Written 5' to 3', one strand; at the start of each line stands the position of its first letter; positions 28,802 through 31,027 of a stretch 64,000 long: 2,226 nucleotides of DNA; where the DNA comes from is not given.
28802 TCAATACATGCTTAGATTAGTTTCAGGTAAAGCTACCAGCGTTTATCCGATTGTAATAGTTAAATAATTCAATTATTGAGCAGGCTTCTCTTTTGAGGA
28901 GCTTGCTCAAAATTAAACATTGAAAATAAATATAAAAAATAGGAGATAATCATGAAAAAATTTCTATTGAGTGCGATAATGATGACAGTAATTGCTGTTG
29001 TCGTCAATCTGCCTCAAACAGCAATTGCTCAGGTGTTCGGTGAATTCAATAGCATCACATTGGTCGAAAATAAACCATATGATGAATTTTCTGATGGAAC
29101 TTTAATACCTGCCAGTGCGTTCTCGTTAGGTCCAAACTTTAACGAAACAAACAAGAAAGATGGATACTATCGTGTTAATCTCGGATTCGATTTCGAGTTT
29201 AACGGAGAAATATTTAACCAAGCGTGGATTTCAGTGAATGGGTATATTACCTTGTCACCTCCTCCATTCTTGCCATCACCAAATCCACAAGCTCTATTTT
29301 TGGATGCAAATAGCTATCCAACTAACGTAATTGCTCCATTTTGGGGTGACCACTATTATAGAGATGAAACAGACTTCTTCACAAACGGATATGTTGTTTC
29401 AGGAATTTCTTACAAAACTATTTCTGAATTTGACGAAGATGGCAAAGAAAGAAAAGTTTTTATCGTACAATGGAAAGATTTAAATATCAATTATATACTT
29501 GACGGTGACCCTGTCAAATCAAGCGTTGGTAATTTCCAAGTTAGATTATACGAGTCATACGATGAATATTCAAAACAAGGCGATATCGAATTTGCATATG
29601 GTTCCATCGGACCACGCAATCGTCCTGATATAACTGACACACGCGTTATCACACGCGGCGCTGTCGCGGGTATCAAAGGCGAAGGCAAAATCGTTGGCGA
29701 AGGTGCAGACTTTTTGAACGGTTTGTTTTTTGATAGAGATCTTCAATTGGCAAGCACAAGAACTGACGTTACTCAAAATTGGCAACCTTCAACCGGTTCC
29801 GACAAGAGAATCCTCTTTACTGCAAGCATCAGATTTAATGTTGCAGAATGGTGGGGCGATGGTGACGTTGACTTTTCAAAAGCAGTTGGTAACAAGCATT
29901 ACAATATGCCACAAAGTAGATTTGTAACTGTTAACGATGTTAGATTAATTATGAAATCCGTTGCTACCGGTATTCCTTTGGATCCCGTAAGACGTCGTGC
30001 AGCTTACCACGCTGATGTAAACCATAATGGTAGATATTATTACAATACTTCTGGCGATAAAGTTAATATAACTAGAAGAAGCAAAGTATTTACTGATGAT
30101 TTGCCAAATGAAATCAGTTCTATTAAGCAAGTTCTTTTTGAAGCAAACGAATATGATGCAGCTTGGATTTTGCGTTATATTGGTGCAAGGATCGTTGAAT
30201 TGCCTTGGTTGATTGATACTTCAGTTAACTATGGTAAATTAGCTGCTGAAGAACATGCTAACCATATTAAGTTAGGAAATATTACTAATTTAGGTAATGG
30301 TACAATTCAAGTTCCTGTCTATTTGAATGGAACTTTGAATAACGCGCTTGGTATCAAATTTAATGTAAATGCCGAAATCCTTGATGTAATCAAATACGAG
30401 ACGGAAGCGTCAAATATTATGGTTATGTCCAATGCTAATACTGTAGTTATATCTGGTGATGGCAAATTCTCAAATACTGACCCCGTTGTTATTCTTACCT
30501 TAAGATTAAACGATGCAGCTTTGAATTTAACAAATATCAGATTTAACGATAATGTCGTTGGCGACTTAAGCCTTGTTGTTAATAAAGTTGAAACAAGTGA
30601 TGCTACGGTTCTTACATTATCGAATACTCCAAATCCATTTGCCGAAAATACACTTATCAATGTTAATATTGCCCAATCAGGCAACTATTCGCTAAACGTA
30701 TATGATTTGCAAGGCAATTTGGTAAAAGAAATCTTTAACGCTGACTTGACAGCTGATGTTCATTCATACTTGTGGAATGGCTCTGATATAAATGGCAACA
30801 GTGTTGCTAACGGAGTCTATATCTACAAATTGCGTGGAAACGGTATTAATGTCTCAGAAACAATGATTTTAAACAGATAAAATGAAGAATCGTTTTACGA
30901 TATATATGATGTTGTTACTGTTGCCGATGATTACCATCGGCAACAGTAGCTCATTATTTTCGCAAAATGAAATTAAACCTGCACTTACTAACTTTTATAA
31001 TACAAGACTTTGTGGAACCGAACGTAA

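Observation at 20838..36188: Fifteen-kb run of five co-directional T9SS cargo genes headed by a 2676-aa Pmp-like / Ycf48-like chimeric giant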

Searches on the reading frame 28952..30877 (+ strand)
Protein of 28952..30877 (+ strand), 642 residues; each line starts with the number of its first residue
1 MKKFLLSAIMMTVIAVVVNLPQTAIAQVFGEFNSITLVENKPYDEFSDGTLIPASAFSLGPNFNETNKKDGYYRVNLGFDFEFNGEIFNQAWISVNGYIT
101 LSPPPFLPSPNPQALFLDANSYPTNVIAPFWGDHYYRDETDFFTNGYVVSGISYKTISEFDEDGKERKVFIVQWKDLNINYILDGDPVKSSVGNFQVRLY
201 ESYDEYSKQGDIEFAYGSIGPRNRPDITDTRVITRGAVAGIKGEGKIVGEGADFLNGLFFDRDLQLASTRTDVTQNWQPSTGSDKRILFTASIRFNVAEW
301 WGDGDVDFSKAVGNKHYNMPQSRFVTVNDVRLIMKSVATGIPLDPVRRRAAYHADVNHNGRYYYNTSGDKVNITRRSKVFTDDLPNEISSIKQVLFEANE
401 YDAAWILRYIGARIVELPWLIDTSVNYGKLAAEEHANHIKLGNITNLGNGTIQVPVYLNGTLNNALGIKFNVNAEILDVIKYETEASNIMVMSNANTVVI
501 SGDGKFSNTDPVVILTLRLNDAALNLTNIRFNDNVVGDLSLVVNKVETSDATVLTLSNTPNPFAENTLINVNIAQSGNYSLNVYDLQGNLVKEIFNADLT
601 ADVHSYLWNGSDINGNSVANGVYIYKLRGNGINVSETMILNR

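Call 3: search_protein_families(library=pfam, proteins=[window:28952-30877:+], max_evalue=0.01)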
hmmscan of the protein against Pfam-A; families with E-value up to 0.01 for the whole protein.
window:28952-30877:+ (642 aa): 3 families
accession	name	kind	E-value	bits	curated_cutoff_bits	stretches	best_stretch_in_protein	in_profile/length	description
PF13860.13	FlgD_ig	-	1.2e-07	32.1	27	1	575-627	21-73/79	FlgD Ig-like domain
PF18962.6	Por_Secre_tail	-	2.7e-05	24.8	27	1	560-639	3-74/75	Secretion system C-terminal sorting domain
PF06119.19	NIDO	-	0.0075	16.7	25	0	91-178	3-90/186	Nidogen-like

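Call 4: search_protein_families(library=ncbifam, proteins=[window:28952-30877:+], max_evalue=0.01)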
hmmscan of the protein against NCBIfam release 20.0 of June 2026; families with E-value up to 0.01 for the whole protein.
window:28952-30877:+ (642 aa): 8 families
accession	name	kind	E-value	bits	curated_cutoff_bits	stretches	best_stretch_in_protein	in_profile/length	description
NF033707.1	T9SS_sortase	equivalog_domain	5.4e-09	34.3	420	1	538-628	983-1076/1095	type IX secretion system sortase PorU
TIGR04183.1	Por_Secre_tail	domain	1.1e-07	31.7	23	1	559-639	2-70/72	T9SS type A sorting domain-containing protein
NF038113.1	T9SSA_dep_M36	equivalog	1.1e-06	27.1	885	1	550-641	787-869/869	T9SS-dependent M36 family metallopeptidase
NF005176.1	PRK06655.1-1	equivalog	0.0004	20.4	230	1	575-630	95-150/197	flagellar hook assembly protein FlgD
NF009452.0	PRK12812.1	equivalog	0.001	18.4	258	1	574-630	149-207/289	flagellar basal body rod modification protein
NF053608.1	Lsa66_OmpA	equivalog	0.0031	16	700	0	584-633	184-232/581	fibronectin-binding adhesin Lsa66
NF009277.0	PRK12634.1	equivalog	0.0032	17.6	333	1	571-623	116-168/221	flagellar basal body rod modification protein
NF009276.0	PRK12633.1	equivalog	0.0035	17.1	383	1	577-627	129-179/234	flagellar basal body rod modification protein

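Call 24: find_related_loci(query=A1, collection=genome_contigs, flank=10000)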
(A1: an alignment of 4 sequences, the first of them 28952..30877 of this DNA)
Query A1 (642 aa) in genome_contigs; peptide patterns used: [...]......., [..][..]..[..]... (x = any residue, [..] = any of these).
283 stretches matched a pattern; 194 encode a relative of the query (tblastn E <= 1e-3); the best 80 are kept; 80 distinct loci.
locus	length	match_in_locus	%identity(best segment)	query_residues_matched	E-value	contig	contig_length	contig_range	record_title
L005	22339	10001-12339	91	1-642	0e+0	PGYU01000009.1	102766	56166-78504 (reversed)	MAG: Ignavibacteriae bacterium HGW-Ignavibacteriae-1 08E140C01_z5_2013_Ig3399_v2_scaffold_246, whole genome shotgun sequ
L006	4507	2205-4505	63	1-631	0e+0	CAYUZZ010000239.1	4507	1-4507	MAG TPA_asm: uncultured Hyphomicrobiales bacterium isolate SRP118108_co5_124 genome assembly, contig: NODE_27000_length_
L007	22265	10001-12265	60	1-642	0e+0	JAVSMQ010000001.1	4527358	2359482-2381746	MAG: Candidatus Kapaibacterium sp. isolate NRBC_bin_5 Kapabacteria_MAG, whole genome shotgun sequence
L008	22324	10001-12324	60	1-642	0e+0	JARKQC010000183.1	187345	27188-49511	MAG: Bacteroidota bacterium isolate Reactor_maxbin.046 k141_388379, whole genome shotgun sequence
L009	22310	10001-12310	59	1-642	0e+0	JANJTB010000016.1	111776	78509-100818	MAG: bacterium isolate RX1_metabat.bin.17 RX1_k141_324292, whole genome shotgun sequence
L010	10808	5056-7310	61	1-640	0e+0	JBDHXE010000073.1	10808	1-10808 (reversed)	MAG: Chlorobiota bacterium isolate AS-MESO-3CA.185 NODE_26338_length_10808_cov_2.810642, whole genome shotgun sequence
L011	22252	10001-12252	61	1-640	0e+0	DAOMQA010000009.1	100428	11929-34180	MAG TPA_asm: Candidatus Kapaibacterium sp. isolate AMR_MDS_5846 NODE_91_length_100428_cov_9.686220, whole genome shotgun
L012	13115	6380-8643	78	1-642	0e+0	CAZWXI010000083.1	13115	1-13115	MAG TPA_asm: uncultured Hyphomicrobiales bacterium isolate SRP093185_co1_13 genome assembly, contig: NODE_3326_length_13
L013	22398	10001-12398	49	1-642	0e+0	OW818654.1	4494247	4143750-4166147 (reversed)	metagenome genome assembly, chromosome: 1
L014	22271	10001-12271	48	1-642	0e+0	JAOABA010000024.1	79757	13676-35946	MAG: Candidatus Kapaibacterium sp. isolate SKW166 k141_1394660, whole genome shotgun sequence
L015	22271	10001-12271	48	1-642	6e-180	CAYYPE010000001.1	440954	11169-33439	MAG TPA_asm: uncultured Hyphomicrobiales bacterium isolate binchicken_co58_170 genome assembly, contig: NODE_9_length_44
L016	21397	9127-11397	47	1-642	6e-177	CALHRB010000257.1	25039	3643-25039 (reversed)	MAG: Candidatus Kapabacteria bacterium isolate N1_Bin_Bin_40_sub genome assembly, contig: c_000003864265, whole genome s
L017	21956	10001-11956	44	1-642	2e-174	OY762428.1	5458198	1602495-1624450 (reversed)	MAG: Candidatus Kapabacteria bacterium isolate a44c304e-2480-4604-92e3-6035b9b042d9 genome assembly, chromosome: 1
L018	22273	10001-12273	47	1-642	8e-172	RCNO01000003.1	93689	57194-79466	MAG: Bacteroidetes/Chlorobi group bacterium MS-B_bin-24 MS_under00003, whole genome shotgun sequence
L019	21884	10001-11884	46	1-642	4e-171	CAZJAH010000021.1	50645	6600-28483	MAG TPA_asm: uncultured Hyphomicrobiales bacterium isolate SRP252850_co1_147 genome assembly, contig: NODE_920_length_50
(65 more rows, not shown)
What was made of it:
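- The locus is core and single-copy among the loci retrieved (call 24).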

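Call 32: search_solved_structures(query=A2, max_evalue=1)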
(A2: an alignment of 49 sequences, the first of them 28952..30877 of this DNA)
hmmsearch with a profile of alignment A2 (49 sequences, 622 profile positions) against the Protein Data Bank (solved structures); distinct sequences matched with E-value up to 1: 11.
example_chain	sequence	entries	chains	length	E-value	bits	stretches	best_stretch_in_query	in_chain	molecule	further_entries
7eh9_A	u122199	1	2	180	9.9e-06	27.7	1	541-611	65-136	Basal-body rod modification protein FlgD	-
7bhq_A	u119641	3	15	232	1.5e-05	27.1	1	541-611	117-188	Basal-body rod modification protein FlgD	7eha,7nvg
6za2_A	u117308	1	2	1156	1.6e-05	27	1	512-620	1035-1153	Por secretion system protein porU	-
3osv_A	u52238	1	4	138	3.3e-05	26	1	541-605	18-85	Flagellar basal-body rod modification protein FlgD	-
3c12_A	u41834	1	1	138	5.4e-05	25.3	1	546-609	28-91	Flagellar protein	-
8rw9_E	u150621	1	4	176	0.0052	18.7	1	494-606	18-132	S-layer protein sap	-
8rwf_A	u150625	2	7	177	0.0058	18.6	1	494-606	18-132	S-layer protein sap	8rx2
5ag8_A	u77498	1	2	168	0.13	14.1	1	510-620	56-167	GINGIPAIN R2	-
4zzf_A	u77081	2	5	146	0.18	13.6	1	557-616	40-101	Flagellar basal body rod modification protein | Basal-body rod modification protein FlgD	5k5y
4zzk_A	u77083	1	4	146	0.18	13.6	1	557-616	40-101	Basal-body rod modification protein FlgD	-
5hfs_A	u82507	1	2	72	0.62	11.9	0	591-621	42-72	Gingipain R2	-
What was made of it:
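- The PorU matches cover only the CTD/Ig part (calls 4, 32).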

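Call 39: find_homologous_proteins(query=window:28952-30877:+, max_evalue=0.00001)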
Query window:28952-30877:+ (642 aa): 541 proteins with E <= 0.00001 among 8000 candidates; the best 120 are listed.
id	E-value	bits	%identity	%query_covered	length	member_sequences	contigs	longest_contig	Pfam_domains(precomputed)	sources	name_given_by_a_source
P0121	0.0e+0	1442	100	100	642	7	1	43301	PF18962.8,PF13860.13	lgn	-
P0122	0.0e+0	1293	86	100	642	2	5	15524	PF18962.8,PF13860.13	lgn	-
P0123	0.0e+0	1196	78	100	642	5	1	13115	PF18962.8,PF13860.13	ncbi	-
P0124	1.9e-276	937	64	100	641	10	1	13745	PF18962.8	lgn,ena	-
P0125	4.8e-272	922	61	100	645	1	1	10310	PF18962.8,PF13860.13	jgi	jgi:hypothetical protein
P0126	1.0e-268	911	62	100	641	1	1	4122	PF18962.8,PF13860.13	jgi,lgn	jgi:hypothetical protein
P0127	8.3e-268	908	62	100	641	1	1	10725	PF18962.8,PF13860.13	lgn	-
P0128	2.7e-266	903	62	100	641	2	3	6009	PF18962.8,PF13860.13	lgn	-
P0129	1.1e-264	898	60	100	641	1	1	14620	PF18962.8,PF13860.13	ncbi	-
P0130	1.8e-264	897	61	100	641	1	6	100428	PF18962.8,PF13860.13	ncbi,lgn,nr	ncbi:MAG TPA: T9SS type A sorting domain-containing protein [Candidatus Kapabacteria bacterium]|nr:T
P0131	5.6e-264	895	60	100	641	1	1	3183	PF18962.8,PF13860.13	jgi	-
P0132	6.6e-263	892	60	100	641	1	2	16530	PF18962.8,PF13860.13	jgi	-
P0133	6.8e-263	892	61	100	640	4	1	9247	PF13860.13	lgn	-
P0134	2.7e-261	887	60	100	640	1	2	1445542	PF13860.13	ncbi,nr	ncbi:MAG: T9SS type A sorting domain-containing protein [Candidatus Kapabacteria bacterium]|nr:T9SS 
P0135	6.9e-259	879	60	100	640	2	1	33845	PF13860.13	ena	-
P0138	6.1e-255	866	61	100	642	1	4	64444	PF18962.8,PF13860.13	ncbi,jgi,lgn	-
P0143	7.0e-251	852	60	100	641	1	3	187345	PF18962.8,PF13860.13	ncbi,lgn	-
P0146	2.5e-250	850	60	100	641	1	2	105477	PF18962.8,PF13860.13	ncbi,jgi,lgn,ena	-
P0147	4.3e-249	846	60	100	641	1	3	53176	PF18962.8,PF13860.13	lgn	-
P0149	9.5e-248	842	59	100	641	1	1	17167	PF18962.8,PF13860.13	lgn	-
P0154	4.8e-235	800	56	100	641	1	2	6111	PF18962.8,PF13860.13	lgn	-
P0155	7.1e-219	746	55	98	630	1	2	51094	PF18962.8,PF13860.13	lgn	-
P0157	6.8e-193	661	49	100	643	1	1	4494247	PF18962.8,PF13860.13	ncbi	-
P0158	1.2e-191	656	50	98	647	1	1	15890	PF18962.8,PF13860.13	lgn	-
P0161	1.2e-181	624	49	100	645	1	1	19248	PF18962.8,PF13860.13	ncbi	-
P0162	3.1e-181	622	46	100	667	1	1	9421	PF18962.8,PF13860.13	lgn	-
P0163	2.4e-180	619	48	100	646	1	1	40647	PF18962.8,PF13860.13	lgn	-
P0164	4.4e-178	612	48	100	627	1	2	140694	PF18962.8,PF13860.13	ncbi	ncbi:MAG: T9SS type A sorting domain-containing protein [Candidatus Kapaibacterium sp.]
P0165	1.5e-176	607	47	100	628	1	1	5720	PF18962.8,PF13860.13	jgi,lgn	jgi:hypothetical protein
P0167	3.7e-171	589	45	98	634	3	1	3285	PF18962.8,PF13860.13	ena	-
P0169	2.2e-170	586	46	100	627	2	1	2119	PF18962.8,PF13860.13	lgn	-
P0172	1.2e-169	584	46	100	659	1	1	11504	PF18962.8,PF13860.13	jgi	jgi:hypothetical protein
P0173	9.7e-169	581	46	100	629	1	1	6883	PF18962.8,PF13860.13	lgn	-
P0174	2.3e-168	580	45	100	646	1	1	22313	PF18962.8,PF13860.13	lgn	-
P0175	2.5e-168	579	45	100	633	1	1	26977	PF18962.8,PF13860.13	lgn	-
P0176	7.9e-168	578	47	100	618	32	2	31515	PF18962.8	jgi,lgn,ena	-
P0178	4.9e-167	575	45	100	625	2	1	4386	PF18962.8,PF13860.13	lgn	-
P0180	1.4e-166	574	46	100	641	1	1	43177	PF18962.8,PF13860.13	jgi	jgi:hypothetical protein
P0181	2.3e-166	573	44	100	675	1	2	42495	PF18962.8,PF13860.13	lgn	-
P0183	7.7e-166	571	44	100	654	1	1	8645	PF18962.8,PF13860.13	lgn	-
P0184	1.1e-165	571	47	100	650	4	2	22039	PF18962.8,PF13860.13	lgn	-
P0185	3.6e-165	569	44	100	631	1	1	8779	PF18962.8,PF13860.13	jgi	jgi:hypothetical protein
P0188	1.6e-164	567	45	100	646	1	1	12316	PF18962.8,PF13860.13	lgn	-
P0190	9.3e-164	564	45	100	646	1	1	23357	PF18962.8,PF13860.13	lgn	-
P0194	5.4e-163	562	45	100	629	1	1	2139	PF18962.8,PF13860.13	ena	-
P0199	2.0e-162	560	44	100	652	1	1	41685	PF18962.8,PF13860.13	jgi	-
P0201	4.8e-161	555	44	100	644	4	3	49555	PF18962.8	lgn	-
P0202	6.0e-161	555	44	100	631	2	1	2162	PF18962.8,PF13860.13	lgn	-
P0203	7.9e-161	555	44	100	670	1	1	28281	PF18962.8,PF13860.13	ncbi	-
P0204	8.2e-161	555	46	100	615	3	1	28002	PF18962.8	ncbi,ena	-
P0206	1.0e-160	554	44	100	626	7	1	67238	PF18962.8,PF13860.13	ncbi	-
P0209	3.2e-160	553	43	100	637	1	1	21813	PF18962.8,PF13860.13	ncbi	-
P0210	8.5e-160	551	44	100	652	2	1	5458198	PF18962.8,PF13860.13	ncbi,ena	-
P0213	1.7e-159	550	44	100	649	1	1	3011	PF18962.8,PF13860.13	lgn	-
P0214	5.9e-159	549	45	100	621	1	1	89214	PF18962.8,PF13860.13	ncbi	-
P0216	1.6e-158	547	45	100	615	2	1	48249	PF18962.8,PF13860.13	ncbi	-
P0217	4.3e-158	546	44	100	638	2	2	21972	PF18962.8,PF13860.13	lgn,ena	-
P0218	6.4e-158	545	42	99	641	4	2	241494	PF18962.8,PF13860.13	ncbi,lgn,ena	-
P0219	6.5e-158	545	43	100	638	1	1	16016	PF18962.8,PF13860.13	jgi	jgi:hypothetical protein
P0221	2.0e-157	543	43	100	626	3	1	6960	PF18962.8,PF13860.13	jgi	-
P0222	2.8e-157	543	43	100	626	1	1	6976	PF18962.8,PF13860.13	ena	-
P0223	3.6e-157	543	45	97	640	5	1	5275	PF18962.8,PF13860.13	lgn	-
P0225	2.4e-156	540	45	100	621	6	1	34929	PF18962.8,PF13860.13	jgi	jgi:hypothetical protein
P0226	2.7e-156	540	45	100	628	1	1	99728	PF18962.8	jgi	jgi:hypothetical protein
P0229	5.6e-156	539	46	100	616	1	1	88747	PF18962.8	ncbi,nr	ncbi:MAG: T9SS type A sorting domain-containing protein [Ignavibacteria bacterium]|nr:T9SS type A so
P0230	8.6e-156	538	43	100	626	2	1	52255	PF18962.8,PF13860.13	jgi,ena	-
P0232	2.5e-155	537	45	100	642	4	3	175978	PF18962.8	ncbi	-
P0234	4.3e-155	536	43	100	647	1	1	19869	PF18962.8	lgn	-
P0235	5.6e-155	535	44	100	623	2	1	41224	PF18962.8,PF13860.13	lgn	-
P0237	1.5e-154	534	44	100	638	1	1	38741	PF18962.8,PF13860.13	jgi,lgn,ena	-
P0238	2.2e-154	533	44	100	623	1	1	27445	PF18962.8,PF13860.13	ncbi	ncbi:MAG: T9SS type A sorting domain-containing protein [Candidatus Kapaibacteriales bacterium]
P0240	2.8e-154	533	43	100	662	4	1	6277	PF18962.8,PF13860.13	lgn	-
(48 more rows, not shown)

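Call 58: predict_structure(alignment_id=A7)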
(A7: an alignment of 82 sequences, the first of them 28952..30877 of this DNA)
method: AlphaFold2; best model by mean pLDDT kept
length: 642 residues; sequences in the alignment: 82
mean_pLDDT: 85.1   pTM: 0.61
mean pLDDT of the five models: 85.1, 84.7, 84.2, 83.6, 83.2
residues with pLDDT >= 90: 277; 70-90: 306; 50-70: 42; < 50: 17
segments of 3 or more residues with pLDDT < 50: 19-26, 545-551
pLDDT, mean of each block of 10 residues (from residue 1): 73 68 49 90 93 94 88 95 86 96 87 87 92 94 92 96 92 95 89 96 83 94 84 90 70 89 88 89 91 68 82 72 76 92 82 89 82 82 78 86 91 81 56 76 79 89 92 91 87 94 89 89 89 90 56 70 84 87 92 91 85 90 91 87 82
secondary structure, 60 per line:
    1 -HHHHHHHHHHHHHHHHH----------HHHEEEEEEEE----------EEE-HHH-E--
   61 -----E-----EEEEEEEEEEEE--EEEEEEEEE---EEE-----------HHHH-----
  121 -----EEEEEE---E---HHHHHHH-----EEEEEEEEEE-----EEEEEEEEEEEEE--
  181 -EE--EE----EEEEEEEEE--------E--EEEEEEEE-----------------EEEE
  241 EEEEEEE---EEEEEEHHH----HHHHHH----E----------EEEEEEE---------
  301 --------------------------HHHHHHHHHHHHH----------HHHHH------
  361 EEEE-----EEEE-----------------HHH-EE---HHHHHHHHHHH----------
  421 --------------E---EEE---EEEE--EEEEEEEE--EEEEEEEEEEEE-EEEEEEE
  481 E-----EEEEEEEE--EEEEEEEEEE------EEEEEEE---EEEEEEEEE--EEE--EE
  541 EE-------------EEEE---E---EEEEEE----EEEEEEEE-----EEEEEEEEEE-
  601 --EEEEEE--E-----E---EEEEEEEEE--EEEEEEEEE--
elements in order: H2-18 E32-39 E50-52 E72-83 E86-94 E98-100 H112-115 E126-131 H139-145 E151-160 E166-178 E192-200 E212-219 E237-247 E251-256 H264-269 E285-291 H327-339 H350-354 E361-364 E370-373 H400-410 E439-441 E445-448 E451-458 E461-472 E474-481 E487-494 E497-506 E513-519 E523-531 E534-536 E539-542 E556-559 E567-572 E577-584 E590-599 E603-608 E621-629 E632-640
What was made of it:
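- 28952..30880 (+): g2: a 642-aa T9SS cargo and the best-conserved of the five. Parts: a weakly NIDO-like beta domain (~30-295), a dockerin-like helical segment with two invariant Asp/Asn-rich loops (~300-420), a cohesin-fold module (~440-545) and a type-A CTD. AF2 model with pLDDT 85.1 (call 58).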

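Call 61: fold_search(model_id=the predicted structure, library=pdb)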
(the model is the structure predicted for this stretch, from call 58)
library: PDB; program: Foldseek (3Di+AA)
matches with E <= 10: 1293; with E <= 0.001: 45
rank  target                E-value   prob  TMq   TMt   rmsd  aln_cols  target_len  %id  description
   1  2w1n                  3.6e-08  1.00  0.15  0.37  21.8       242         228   14  cohesin and fibronectin type-III double module construct from the Clostridium perfringens glycoside hydrolase GH84C (released 2009-02-03)
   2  6za2_B                1.4e-06  1.00  0.15  0.10  29.4       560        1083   10  Crystal structure of dimeric latent PorU from Porphyromonas gingivalis (released 2021-09-29)
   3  6za2_A                2.8e-06  1.00  0.15  0.10  29.8       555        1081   11  Crystal structure of dimeric latent PorU from Porphyromonas gingivalis (released 2021-09-29)
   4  8jmw_A                4.0e-06  1.00  0.12  0.14  19.4       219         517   11  Fibril form of serine peptidase Vpr (released 2023-12-06)
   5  5es4_C                4.0e-06  0.85  0.13  0.11  31.3       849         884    9  RE-REFINEMENT OF INTEGRIN ALPHAXBETA2 ECTODOMAIN IN THE CLOSED/BENT CONFORMATION (released 2016-03-02)
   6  8xen_A                1.1e-05  0.80  0.13  0.10  33.9       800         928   10  Cryo-EM structure of integrin ITGAV/ITGB3 complex, conformation 4 (released 2024-12-18)
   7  3s3j_A                3.8e-05  1.00  0.10  0.10  16.1       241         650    7  Transglutaminase 2 in complex with a novel inhibitor (released 2012-06-06)
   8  4hsa_F                5.3e-05  0.99  0.10  0.21  21.1       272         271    6  Structure of interleukin 17a in complex with il17ra receptor (released 2013-05-22)
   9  8xfo_A                5.6e-05  0.41  0.10  0.09  23.9       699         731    9  Cryo-EM structure of integrin ITGAV, ITGB3 and CYCLO (RGDFK) complex, conformation 2 (released 2024-12-18)
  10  4kkr_A                6.9e-05  0.99  0.11  0.25  14.2       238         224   10  Crystal structure of Vibrio cholerae RbmA (crystal form 3) (released 2013-05-22)
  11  4hsa_C                7.2e-05  0.99  0.11  0.23  21.1       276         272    7  Structure of interleukin 17a in complex with il17ra receptor (released 2013-05-22)
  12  4mmx_A                7.2e-05  0.60  0.14  0.11  31.0       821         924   10  Integrin AlphaVBeta3 ectodomain bound to the tenth domain of Fibronectin (released 2014-03-26)
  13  4kkq_A                7.6e-05  0.99  0.11  0.25  14.6       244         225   10  Crystal structure of Vibrio cholerae RbmA (crystal form 1) (released 2013-05-22)
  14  8xer_A                8.0e-05  0.69  0.15  0.11  28.4       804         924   10  Cryo-EM structure of integrin ITGAV, ITGB3 and Cilengitide TFA complex, conformation 1 (released 2024-12-18)
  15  5n9b                  9.4e-05  0.98  0.10  0.22  18.7       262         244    6  Crystal Structure of unliganded human IL-17RA (released 2018-06-13)
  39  2jh2_C                8.0e-04  1.00  0.14  0.55   4.0       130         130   14  X-ray crystal structure of a cohesin-like module from Clostridium perfringens (released 2007-11-06)
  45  2jh2_B                9.9e-04  1.00  0.14  0.53   4.0       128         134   12  X-ray crystal structure of a cohesin-like module from Clostridium perfringens (released 2007-11-06)
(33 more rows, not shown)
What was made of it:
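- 28952..30880 (+): Foldseek hits 2w1n at 3.6e-8 and 2jh2 at TMt 0.55 (call 61).
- On Cohesin module: For the g2 model, Foldseek gives 2w1n at E 3.6e-8 and 2jh2 at TMt 0.55, rmsd 4.0 (call 61).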
